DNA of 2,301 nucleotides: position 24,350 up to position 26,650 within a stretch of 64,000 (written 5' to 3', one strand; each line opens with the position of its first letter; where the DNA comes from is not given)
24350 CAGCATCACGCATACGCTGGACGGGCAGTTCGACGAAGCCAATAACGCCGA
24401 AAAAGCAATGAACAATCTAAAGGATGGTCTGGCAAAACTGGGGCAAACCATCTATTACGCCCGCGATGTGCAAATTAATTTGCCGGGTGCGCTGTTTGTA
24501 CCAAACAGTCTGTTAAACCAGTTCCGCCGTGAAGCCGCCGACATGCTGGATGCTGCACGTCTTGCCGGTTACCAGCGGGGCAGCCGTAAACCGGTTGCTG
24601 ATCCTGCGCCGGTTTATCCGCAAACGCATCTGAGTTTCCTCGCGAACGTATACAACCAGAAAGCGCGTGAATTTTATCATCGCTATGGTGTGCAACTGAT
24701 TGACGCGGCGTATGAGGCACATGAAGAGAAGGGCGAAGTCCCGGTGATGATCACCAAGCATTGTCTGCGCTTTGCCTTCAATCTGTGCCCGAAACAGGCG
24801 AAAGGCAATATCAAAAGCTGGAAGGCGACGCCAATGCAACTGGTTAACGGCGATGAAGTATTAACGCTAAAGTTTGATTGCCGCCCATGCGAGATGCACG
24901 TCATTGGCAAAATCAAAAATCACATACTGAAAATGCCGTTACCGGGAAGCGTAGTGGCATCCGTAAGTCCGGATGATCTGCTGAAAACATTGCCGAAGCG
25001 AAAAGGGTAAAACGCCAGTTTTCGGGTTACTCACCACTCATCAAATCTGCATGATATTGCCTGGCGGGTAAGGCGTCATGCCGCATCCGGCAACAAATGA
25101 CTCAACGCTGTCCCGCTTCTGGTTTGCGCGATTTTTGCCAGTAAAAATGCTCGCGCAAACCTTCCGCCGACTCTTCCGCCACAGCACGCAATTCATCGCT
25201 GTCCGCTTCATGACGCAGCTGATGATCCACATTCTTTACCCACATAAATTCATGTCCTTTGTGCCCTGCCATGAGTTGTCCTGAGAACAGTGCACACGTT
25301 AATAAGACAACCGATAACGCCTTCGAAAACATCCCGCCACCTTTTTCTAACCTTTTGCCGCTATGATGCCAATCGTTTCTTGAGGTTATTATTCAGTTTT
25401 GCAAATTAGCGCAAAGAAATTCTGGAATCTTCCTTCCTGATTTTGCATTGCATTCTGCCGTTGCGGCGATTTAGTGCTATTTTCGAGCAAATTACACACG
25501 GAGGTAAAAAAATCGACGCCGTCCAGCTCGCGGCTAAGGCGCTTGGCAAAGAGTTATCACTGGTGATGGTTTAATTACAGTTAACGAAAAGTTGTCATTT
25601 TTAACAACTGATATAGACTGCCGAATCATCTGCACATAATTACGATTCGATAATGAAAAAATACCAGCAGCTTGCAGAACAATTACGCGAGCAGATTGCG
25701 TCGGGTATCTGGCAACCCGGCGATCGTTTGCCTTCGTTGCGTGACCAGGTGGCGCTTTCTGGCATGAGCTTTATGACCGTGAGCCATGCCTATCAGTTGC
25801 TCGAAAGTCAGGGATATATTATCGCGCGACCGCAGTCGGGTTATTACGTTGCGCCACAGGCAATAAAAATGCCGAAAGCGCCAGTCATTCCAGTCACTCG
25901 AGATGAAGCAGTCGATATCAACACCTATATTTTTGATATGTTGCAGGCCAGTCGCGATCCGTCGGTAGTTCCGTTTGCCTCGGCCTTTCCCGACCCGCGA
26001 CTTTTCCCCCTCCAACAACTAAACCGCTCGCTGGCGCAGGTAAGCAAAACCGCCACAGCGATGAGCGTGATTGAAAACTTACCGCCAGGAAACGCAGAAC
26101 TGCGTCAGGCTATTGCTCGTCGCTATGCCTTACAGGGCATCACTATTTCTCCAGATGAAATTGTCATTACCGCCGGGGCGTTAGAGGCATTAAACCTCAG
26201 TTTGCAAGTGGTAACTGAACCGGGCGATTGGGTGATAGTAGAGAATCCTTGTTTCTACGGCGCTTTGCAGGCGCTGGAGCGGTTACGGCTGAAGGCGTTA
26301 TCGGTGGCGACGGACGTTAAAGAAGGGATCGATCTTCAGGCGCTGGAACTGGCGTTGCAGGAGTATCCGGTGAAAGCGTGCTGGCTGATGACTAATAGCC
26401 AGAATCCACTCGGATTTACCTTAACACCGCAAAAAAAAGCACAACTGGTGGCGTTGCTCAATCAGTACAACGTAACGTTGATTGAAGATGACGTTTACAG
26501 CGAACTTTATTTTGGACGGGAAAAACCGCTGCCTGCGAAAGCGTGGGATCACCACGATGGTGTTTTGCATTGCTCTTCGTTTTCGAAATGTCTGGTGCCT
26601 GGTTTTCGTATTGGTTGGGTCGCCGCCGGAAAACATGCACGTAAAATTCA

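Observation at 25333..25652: Only a 3' scar of a hicB-like gene lies between yncJ and ydcR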

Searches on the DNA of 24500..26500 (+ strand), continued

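Call 19: get_annotated_region(hit=H102, flank=6000)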
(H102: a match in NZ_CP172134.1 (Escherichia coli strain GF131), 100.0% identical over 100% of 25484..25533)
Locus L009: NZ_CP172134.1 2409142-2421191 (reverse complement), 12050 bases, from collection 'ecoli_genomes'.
description: Escherichia coli strain GF131 chromosome, complete genome
organism: Escherichia coli strain GF131 (NCBI taxid 562)
replicon: chromosome; assembly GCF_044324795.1
host: -; source: chicken meat; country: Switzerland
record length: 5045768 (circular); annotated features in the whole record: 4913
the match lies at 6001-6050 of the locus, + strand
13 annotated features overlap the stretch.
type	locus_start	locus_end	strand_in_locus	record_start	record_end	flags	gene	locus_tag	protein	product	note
CDS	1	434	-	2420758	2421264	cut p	tnpA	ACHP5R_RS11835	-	IS200/IS605 family transposase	internal stop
CDS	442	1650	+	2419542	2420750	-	insQ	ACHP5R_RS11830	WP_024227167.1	RNA-guided endonuclease TnpB family protein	-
CDS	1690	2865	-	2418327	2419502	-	ydcO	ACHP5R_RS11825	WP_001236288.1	BenE family transporter YdcO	-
CDS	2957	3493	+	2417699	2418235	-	sutR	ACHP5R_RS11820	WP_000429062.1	DNA-binding transcriptional regulator SutR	-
CDS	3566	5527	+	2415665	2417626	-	rlhA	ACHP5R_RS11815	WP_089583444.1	23S rRNA 5-hydroxycytidine C2501 synthase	-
CDS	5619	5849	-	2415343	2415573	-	yncJ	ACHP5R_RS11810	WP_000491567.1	DUF2554 family protein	-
CDS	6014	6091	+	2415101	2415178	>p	-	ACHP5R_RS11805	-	type II toxin-antitoxin system HicB family antitoxin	incomplete; partial in the middle of a contig; missing N-terminus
CDS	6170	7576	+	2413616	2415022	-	ydcR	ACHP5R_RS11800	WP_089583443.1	PLP-dependent aminotransferase family protein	-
CDS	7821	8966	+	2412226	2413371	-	ydcS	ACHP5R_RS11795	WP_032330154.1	putative ABC transporter substrate-binding protein YdcS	-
CDS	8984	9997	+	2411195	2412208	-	ydcT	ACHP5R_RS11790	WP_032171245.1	ABC transporter ATP-binding protein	-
CDS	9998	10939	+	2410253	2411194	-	ydcU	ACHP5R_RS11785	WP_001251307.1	ABC transporter permease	-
CDS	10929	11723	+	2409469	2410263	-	ydcV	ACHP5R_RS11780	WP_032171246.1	ABC transporter permease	-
CDS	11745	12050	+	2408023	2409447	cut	patD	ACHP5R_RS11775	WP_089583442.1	aminobutyraldehyde dehydrogenase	-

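Call 35: search_dna_similar(query=L002:1986-2035:+, collection=ecoli_genomes, mode=distant, max_rows=12, rows=spread, max_evalue=1e-8)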
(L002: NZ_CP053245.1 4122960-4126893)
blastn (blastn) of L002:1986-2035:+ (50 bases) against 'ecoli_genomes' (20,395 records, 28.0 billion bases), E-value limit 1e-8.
Records with a match: 1094; places in all: 1094; records where one place covers at least 80% of the query: 1094.
Genomes with a match: 1094 of 5426; with a place that covers at least 80% of the query: 1094. Places per genome that has any: lowest 1, median 1, highest 1. On chromosomes: 1093 places; on plasmids: 1.
Best place of each record, by identity: >=99% 1055; 95-99% 37; 90-95% 2.
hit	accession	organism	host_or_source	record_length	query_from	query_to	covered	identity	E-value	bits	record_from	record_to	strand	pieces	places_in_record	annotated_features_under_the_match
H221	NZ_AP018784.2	Escherichia coli strain SK1144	-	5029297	1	50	100%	100.0%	2e-16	92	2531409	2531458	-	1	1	hicB: type II toxin-antitoxin system antitoxin HicB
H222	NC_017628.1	Escherichia coli IHE3034 strain IHE3034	-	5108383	1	50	100%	100.0%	2e-16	92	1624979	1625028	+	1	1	hicB: type II toxin-antitoxin system antitoxin HicB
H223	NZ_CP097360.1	Escherichia coli strain AGR4587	water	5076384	1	50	100%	100.0%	2e-16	92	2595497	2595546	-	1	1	hicB: type II toxin-antitoxin system antitoxin HicB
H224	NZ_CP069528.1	Escherichia coli strain FDAARGOS_1252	Homo sapiens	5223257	1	50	100%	100.0%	2e-16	92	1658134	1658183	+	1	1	hicB: type II toxin-antitoxin system antitoxin HicB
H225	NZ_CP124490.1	Escherichia coli strain AVS0456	environmental: river near WWTP effluent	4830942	1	50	100%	100.0%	2e-16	92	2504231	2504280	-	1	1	hicB: type II toxin-antitoxin system antitoxin HicB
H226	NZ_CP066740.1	Escherichia coli strain R12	rat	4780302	1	50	100%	100.0%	2e-16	92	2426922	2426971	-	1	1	type II toxin-antitoxin system HicB family antitoxin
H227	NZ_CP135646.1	Escherichia coli strain TUM14668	missing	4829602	1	50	100%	100.0%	2e-16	92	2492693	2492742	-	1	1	hicB: type II toxin-antitoxin system antitoxin HicB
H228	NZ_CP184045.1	Escherichia coli strain 1439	Homo sapiens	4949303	1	50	100%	100.0%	2e-16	92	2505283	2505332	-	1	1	hicB: type II toxin-antitoxin system antitoxin HicB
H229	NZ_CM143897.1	Escherichia coli strain E23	Homo sapiens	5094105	1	50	100%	100.0%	2e-16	92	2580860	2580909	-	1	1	hicB: type II toxin-antitoxin system antitoxin HicB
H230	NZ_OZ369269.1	Escherichia coli strain Esc14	not applicable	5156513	1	50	100%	100.0%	2e-16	92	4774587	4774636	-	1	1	hicB: type II toxin-antitoxin system antitoxin HicB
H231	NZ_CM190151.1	Escherichia coli strain 21310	Homo sapiens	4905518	1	50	100%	100.0%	2e-16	92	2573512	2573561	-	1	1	hicB: type II toxin-antitoxin system antitoxin HicB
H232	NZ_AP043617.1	Escherichia coli strain AST20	Homo sapiens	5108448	1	50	100%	94.0%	3e-12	78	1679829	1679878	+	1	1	hicB: type II toxin-antitoxin system antitoxin HicB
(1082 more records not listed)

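Call 36: search_dna_similar(query=L004:2147-2196:+, collection=ecoli_genomes, mode=distant, max_rows=12, rows=spread, max_evalue=1e-8)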
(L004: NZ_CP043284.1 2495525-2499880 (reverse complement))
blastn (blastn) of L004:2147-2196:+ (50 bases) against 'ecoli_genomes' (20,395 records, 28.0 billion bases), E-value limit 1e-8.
Records with a match: 811; places in all: 811; records where one place covers at least 80% of the query: 811.
Genomes with a match: 811 of 5426; with a place that covers at least 80% of the query: 811. Places per genome that has any: lowest 1, median 1, highest 1. On chromosomes: 809 places; on plasmids: 2.
Best place of each record, by identity: >=99% 605; 95-99% 206.
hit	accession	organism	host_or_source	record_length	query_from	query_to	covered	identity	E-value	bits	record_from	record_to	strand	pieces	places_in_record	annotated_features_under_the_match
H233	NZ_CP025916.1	Escherichia coli strain 120899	Homo sapiens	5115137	1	50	100%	100.0%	2e-16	92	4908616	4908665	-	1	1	mRNA interferase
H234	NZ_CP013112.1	Escherichia coli strain YD786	Homo sapiens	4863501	1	50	100%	100.0%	2e-16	92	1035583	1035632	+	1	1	mRNA interferase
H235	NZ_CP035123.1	Escherichia coli strain EC25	Homo sapiens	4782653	1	50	100%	100.0%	2e-16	92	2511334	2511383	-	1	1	mRNA interferase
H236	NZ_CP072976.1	Escherichia coli strain EC2341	Homo sapiens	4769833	1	50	100%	100.0%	2e-16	92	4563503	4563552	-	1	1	mRNA interferase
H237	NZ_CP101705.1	Escherichia coli strain 035152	Homo sapiens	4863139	1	50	100%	100.0%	2e-16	92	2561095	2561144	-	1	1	mRNA interferase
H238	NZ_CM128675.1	Escherichia coli strain EC116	urine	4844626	1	50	100%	100.0%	2e-16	92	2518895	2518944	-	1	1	mRNA interferase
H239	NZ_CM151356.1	Escherichia coli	Homo sapiens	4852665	1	50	100%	100.0%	2e-16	92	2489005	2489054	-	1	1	mRNA interferase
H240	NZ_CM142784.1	Escherichia coli strain GPEC1222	chicken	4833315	1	50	100%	100.0%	2e-16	92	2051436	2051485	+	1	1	mRNA interferase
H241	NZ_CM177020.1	Escherichia coli strain RMDEC364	Homo sapiens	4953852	1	50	100%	100.0%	2e-16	92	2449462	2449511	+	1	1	mRNA interferase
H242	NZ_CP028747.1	Escherichia coli strain A28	Tachyglossus aculeatus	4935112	1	50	100%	98.0%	7e-15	87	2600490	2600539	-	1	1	mRNA interferase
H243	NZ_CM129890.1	Escherichia coli strain MB06101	seawater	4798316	1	50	100%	98.0%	7e-15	87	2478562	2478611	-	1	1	mRNA interferase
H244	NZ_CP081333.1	Escherichia coli strain MDK9L1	donkey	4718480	1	50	100%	96.0%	8e-14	82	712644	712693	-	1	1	mRNA interferase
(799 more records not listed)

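Call 37: search_dna_similar(query=L003:2010-2200:+, collection=ecoli_genomes, mode=near, max_rows=60, rows=spread)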
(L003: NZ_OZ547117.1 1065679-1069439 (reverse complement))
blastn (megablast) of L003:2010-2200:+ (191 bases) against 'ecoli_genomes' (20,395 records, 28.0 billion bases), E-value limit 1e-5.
Records with a match: 5410; places in all: 5411; records where one place covers at least 80% of the query: 5408.
Genomes with a match: 5410 of 5426; with a place that covers at least 80% of the query: 5408. Places per genome that has any: lowest 1, median 1, highest 2. On chromosomes: 5406 places; on plasmids: 5.
Best place of each record, by identity: >=99% 173; 95-99% 3826; 90-95% 1411.
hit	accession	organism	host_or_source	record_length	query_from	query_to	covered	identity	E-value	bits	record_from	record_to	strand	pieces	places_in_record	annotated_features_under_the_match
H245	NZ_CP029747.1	Escherichia coli strain 2016C-3878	Homo sapiens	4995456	1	191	100%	100.0%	1e-94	353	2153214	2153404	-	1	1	type II toxin-antitoxin system HicB family antitoxin | ydcR: PLP-dependent aminotransferase family protein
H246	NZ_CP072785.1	Escherichia coli strain JA0265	not applicable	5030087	1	191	100%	99.5%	6e-93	348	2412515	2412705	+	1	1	hicB: type II toxin-antitoxin system antitoxin HicB | ydcR: PLP-dependent aminotransferase family protein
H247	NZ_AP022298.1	Escherichia coli strain BEC1-S17-ESBL-09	-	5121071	1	191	100%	97.9%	6e-88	331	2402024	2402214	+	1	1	hicB: type II toxin-antitoxin system antitoxin HicB | ydcR: PLP-dependent aminotransferase family protein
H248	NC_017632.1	Escherichia coli UM146 strain UM146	-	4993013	1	191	100%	97.4%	3e-86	326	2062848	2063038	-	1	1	hicB: type II toxin-antitoxin system antitoxin HicB | ydcR: PLP-dependent aminotransferase family protein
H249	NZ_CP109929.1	Escherichia coli O6:K2:H1 strain C 691-04A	Homo sapiens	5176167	1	191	100%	97.4%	3e-86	326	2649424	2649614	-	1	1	hicB: type II toxin-antitoxin system antitoxin HicB | ydcR: PLP-dependent aminotransferase family protein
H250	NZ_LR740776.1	Escherichia coli strain BEN2908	Gallus gallus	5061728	1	191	100%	97.4%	3e-86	326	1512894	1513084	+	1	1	hicB: type II toxin-antitoxin system antitoxin HicB | ydcR: PLP-dependent aminotransferase family protein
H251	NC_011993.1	Escherichia coli LF82 strain LF82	-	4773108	1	191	100%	96.3%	6e-83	315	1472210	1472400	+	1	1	hicB: type II toxin-antitoxin system antitoxin HicB | ydcR: PLP-dependent aminotransferase family protein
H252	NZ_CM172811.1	Escherichia coli strain FCI1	Homo sapiens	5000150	1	191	100%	96.3%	6e-83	315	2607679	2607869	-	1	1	hicB: type II toxin-antitoxin system antitoxin HicB | ydcR: aminotransferase-like domain-containing protein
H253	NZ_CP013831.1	Escherichia coli strain CD306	cat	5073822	1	191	100%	95.8%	3e-81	309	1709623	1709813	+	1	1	hicB: type II toxin-antitoxin system antitoxin HicB | ydcR: PLP-dependent aminotransferase family protein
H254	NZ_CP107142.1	Escherichia coli strain S3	human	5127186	1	191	100%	95.8%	3e-81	309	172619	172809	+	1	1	hicB: type II toxin-antitoxin system antitoxin HicB | ydcR: aminotransferase-like domain-containing protein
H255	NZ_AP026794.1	Escherichia coli strain IPCEC48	Homo sapiens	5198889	1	191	100%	95.8%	3e-81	309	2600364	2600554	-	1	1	hicB: type II toxin-antitoxin system antitoxin HicB | ydcR: PLP-dependent aminotransferase family protein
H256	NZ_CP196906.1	Escherichia coli strain ECE170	Homo sapiens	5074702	1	191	100%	95.8%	3e-81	309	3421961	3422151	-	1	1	hicB: type II toxin-antitoxin system antitoxin HicB | ydcR: aminotransferase-like domain-containing protein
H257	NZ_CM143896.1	Escherichia coli strain E24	Homo sapiens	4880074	1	191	100%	95.8%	3e-81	309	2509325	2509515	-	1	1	hicB: type II toxin-antitoxin system antitoxin HicB | ydcR: aminotransferase-like domain-containing protein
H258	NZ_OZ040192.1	Escherichia coli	-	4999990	1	191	100%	95.8%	3e-81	309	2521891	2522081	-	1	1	hicB: type II toxin-antitoxin system antitoxin HicB | ydcR: PLP-dependent aminotransferase family protein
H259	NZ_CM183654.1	Escherichia coli strain GmM077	Homo sapiens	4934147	1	191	100%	95.8%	3e-81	309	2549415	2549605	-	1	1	hicB: type II toxin-antitoxin system antitoxin HicB | ydcR: aminotransferase-like domain-containing protein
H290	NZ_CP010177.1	Escherichia coli strain H14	not applicable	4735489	1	191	100%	94.8%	7e-78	298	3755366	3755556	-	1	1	hicB: type II toxin-antitoxin system antitoxin HicB | ydcR: PLP-dependent aminotransferase family protein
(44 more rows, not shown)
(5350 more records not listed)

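Call 38: get_annotated_region(hit=H246, flank=2500)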
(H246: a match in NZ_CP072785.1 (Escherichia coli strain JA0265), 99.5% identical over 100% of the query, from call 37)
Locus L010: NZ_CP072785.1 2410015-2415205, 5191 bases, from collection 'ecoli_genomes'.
description: Escherichia coli strain JA0265 chromosome, complete genome
organism: Escherichia coli strain JA0265 (NCBI taxid 562)
replicon: chromosome; assembly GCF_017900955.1
host: not applicable; source: Spontaneous mutant; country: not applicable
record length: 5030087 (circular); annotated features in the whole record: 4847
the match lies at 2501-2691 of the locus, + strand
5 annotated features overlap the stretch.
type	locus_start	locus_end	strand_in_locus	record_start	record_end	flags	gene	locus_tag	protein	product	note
CDS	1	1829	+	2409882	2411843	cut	rlhA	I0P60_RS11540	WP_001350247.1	23S rRNA 5-hydroxycytidine C2501 synthase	-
CDS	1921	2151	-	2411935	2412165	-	yncJ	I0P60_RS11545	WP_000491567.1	DUF2554 family protein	-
CDS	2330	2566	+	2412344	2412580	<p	hicB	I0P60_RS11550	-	type II toxin-antitoxin system antitoxin HicB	incomplete; partial in the middle of a contig; missing N-terminus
CDS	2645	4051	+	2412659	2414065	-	ydcR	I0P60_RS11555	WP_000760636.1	PLP-dependent aminotransferase family protein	-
CDS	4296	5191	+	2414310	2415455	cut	ydcS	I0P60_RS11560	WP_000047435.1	putative ABC transporter substrate-binding protein YdcS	-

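Call 39: get_annotated_region(hit=H247, flank=2500)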
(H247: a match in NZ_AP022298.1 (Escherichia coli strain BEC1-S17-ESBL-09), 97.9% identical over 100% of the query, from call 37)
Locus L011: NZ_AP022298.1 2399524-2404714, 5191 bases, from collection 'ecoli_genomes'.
description: Escherichia coli strain BEC1-S17-ESBL-09 chromosome, complete genome
organism: Escherichia coli strain BEC1-S17-ESBL-09 (NCBI taxid 562)
replicon: chromosome; assembly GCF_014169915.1
host: -; source: -; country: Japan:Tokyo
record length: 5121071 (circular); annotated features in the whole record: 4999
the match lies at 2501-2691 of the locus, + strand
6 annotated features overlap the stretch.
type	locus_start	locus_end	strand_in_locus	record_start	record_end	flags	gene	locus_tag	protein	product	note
CDS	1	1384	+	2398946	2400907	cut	rlhA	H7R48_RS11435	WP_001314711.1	23S rRNA 5-hydroxycytidine C2501 synthase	-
CDS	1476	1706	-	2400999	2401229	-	yncJ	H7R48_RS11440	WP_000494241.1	YncJ family protein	-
CDS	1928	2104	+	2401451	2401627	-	hicA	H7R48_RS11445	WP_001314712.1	type II toxin-antitoxin system mRNA interferase toxin HicA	-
CDS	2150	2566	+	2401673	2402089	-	hicB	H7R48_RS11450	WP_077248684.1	type II toxin-antitoxin system antitoxin HicB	-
CDS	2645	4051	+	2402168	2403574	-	ydcR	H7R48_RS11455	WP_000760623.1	PLP-dependent aminotransferase family protein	-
CDS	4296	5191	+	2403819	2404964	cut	ydcS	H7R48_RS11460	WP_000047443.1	putative ABC transporter substrate-binding protein YdcS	-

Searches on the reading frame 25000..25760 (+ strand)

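Call 47: search_protein_families(library=pfam, proteins=[L001:2277-2693:+, L001:2055-2231:+], max_evalue=0.01)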
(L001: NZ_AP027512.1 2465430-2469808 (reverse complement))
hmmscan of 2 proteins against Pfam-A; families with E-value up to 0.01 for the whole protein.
L001:2277-2693:+ (138 aa): 2 families
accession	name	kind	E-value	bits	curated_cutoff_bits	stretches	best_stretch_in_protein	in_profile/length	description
PF15919.11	HicB_lk_antitox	-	7.6e-08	33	27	1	3-67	1-65/123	HicB_like antitoxin of bacterial toxin-antitoxin system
PF01381.28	HTH_3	-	1.7e-07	31.6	23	1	88-134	7-53/55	Helix-turn-helix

L001:2055-2231:+ (58 aa): 1 family
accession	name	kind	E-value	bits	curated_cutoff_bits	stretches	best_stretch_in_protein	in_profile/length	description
PF07927.17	HicA_toxin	-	3e-07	30.9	27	1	5-57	3-58/58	HicA toxin of bacterial toxin-antitoxin,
